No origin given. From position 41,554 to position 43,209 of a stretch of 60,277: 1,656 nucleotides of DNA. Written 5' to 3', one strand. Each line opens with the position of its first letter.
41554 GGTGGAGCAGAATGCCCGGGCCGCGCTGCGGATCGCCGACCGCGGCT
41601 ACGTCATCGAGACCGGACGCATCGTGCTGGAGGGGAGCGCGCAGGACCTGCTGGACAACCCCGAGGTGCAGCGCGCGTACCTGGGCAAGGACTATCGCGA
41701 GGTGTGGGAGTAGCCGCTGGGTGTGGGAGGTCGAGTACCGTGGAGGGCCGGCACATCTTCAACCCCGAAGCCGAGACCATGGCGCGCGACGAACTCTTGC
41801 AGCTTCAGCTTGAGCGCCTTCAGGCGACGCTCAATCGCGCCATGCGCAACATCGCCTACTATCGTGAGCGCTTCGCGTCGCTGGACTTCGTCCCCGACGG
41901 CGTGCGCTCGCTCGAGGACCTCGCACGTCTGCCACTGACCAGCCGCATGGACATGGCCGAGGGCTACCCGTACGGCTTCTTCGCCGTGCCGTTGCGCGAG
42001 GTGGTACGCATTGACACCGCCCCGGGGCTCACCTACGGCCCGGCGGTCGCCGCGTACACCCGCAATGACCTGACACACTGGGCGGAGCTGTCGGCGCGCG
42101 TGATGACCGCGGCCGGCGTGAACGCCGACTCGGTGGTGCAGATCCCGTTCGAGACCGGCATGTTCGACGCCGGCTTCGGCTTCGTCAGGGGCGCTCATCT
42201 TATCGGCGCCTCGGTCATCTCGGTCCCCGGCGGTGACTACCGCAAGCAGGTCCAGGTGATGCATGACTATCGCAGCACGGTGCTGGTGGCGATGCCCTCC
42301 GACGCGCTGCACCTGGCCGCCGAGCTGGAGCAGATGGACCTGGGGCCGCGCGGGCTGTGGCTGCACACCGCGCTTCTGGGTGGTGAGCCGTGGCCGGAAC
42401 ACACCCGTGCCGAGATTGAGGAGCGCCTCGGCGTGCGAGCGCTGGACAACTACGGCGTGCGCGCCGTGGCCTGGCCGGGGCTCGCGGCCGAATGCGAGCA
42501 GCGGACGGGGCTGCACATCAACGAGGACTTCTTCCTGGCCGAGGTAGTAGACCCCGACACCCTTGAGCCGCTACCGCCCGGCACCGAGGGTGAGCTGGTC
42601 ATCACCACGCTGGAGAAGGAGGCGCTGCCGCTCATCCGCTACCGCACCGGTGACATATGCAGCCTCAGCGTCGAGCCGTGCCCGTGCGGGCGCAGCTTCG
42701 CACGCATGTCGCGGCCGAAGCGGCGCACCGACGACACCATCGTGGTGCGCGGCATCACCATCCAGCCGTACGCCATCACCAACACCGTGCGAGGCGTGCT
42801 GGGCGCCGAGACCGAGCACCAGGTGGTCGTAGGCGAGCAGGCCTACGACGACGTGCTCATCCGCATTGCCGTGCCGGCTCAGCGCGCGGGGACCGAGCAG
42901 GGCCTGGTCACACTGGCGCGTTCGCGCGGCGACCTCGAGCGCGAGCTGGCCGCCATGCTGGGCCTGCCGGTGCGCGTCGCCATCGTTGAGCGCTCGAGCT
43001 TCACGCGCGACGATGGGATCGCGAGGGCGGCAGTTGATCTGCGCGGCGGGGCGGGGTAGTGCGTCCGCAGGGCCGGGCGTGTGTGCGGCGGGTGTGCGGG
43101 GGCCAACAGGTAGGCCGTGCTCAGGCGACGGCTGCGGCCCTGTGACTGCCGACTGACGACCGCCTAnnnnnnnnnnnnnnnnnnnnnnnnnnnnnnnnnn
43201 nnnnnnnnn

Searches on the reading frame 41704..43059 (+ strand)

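Call 33: search_protein_families(library=pfam, proteins=[window:41704-43059:+], max_evalue=0.0001)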
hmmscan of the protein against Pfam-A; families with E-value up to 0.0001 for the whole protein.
window:41704-43059:+ (451 aa): 2 families
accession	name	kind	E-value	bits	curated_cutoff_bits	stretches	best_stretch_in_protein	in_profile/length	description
PF00501.34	AMP-binding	-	6.4e-10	38.8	29.9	1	139-301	202-375/384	AMP-binding enzyme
PF14535.12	AMP-binding_C_2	-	2.9e-06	27.9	25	1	350-447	1-96/96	AMP-binding enzyme C-terminal domain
